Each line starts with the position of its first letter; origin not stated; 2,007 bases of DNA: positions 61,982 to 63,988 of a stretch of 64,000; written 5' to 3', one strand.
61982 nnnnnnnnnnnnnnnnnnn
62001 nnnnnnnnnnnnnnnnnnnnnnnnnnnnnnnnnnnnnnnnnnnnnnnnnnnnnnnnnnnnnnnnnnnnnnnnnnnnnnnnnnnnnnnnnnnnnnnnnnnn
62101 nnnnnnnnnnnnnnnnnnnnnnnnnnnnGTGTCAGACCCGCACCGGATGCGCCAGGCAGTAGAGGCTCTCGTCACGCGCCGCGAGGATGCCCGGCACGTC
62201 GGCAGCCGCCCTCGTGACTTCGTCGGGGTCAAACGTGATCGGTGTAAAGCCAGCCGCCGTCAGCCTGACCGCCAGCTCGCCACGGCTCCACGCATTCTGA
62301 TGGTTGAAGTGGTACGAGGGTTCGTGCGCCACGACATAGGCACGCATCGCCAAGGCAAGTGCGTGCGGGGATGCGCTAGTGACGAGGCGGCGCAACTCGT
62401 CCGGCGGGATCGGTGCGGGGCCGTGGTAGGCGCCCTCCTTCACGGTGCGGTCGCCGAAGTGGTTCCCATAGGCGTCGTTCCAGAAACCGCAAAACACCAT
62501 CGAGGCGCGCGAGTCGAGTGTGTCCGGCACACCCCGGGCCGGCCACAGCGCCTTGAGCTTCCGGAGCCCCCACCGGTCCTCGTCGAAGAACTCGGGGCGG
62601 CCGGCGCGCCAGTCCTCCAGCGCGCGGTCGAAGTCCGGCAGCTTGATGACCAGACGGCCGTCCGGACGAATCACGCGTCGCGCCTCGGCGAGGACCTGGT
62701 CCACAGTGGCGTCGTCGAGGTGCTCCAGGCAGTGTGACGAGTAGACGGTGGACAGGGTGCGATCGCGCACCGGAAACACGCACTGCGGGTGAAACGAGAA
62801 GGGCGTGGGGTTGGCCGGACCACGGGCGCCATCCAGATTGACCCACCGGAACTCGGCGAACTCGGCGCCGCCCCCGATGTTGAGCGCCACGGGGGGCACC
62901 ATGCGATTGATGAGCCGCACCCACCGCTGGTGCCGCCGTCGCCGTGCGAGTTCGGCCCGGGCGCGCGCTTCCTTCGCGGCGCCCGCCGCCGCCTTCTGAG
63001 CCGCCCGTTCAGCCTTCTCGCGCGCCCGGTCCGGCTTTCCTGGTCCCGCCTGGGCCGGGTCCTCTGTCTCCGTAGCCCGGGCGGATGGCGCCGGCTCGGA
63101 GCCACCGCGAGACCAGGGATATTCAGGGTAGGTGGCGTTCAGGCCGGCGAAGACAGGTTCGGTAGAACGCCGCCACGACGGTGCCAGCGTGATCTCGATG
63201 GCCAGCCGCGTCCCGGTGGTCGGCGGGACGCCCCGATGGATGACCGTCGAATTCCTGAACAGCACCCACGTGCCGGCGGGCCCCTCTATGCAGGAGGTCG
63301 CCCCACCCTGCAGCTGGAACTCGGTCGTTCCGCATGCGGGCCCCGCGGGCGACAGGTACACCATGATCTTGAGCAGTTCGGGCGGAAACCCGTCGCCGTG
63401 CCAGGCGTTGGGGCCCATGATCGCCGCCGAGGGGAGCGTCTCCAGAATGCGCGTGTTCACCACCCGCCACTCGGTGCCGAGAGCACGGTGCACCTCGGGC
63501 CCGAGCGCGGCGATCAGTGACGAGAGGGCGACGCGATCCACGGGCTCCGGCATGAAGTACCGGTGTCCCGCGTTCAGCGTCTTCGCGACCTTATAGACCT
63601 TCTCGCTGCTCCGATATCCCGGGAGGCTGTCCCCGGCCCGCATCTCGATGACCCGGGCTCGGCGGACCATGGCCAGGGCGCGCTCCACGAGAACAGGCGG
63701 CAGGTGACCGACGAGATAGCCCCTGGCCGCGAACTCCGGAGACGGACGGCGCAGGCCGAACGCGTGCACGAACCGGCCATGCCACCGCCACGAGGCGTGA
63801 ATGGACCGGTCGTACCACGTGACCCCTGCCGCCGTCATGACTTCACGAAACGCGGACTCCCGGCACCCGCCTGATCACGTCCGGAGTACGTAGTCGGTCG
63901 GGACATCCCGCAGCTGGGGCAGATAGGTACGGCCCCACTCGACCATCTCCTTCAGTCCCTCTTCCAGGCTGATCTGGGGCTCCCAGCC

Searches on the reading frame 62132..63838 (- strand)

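Call 12: search_protein_families(library=pfam, proteins=[window:62132-63838:-], max_evalue=0.01)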
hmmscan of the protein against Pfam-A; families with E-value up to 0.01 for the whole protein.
window:62132-63838:- (568 aa): 3 families
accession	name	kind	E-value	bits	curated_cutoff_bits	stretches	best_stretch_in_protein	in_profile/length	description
PF08241.18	Methyltransf_11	-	4.7e-06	27.6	21.2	1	356-398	55-95/95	Methyltransferase domain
PF13489.12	Methyltransf_23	-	1.5e-05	25.2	27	1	347-416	68-138/164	Methyltransferase domain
PF13649.12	Methyltransf_25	-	0.00047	21.2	27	1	355-394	58-97/97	Methyltransferase domain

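Call 15: search_protein_families(library=ncbifam, proteins=[window:62132-63838:-], max_evalue=0.1)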
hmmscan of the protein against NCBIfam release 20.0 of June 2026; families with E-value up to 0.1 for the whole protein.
window:62132-63838:- (568 aa): 6 families
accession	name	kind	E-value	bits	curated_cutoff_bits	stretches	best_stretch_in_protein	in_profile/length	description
NF041255.1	mycofact_MftM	equivalog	1.4e-05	24.6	200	1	355-401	198-242/289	mycofactocin oligosaccharide methyltransferase MftM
NF049861.1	SCO2400_fam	subfamily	0.003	18.1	55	1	255-330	45-117/136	SCO2400 family protein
NF043040.1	corrin_prot_MT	hypoth_equivalog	0.017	14.6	180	1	360-398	109-147/216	corrinoid protein-associated methyltransferase CpaM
NF045667.1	MTase_DVU1556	equivalog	0.02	14.3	155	1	353-398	76-119/213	DVU_1556 family methyltransferase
NF004851.0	PRK06202.1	equivalog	0.076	12.4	243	0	359-391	127-159/237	hypothetical protein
NF038099.1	AsSugarArsM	exception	0.092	11.9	400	0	355-406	128-179/321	arsenosugar biosynthesis arsenite methyltransferase ArsM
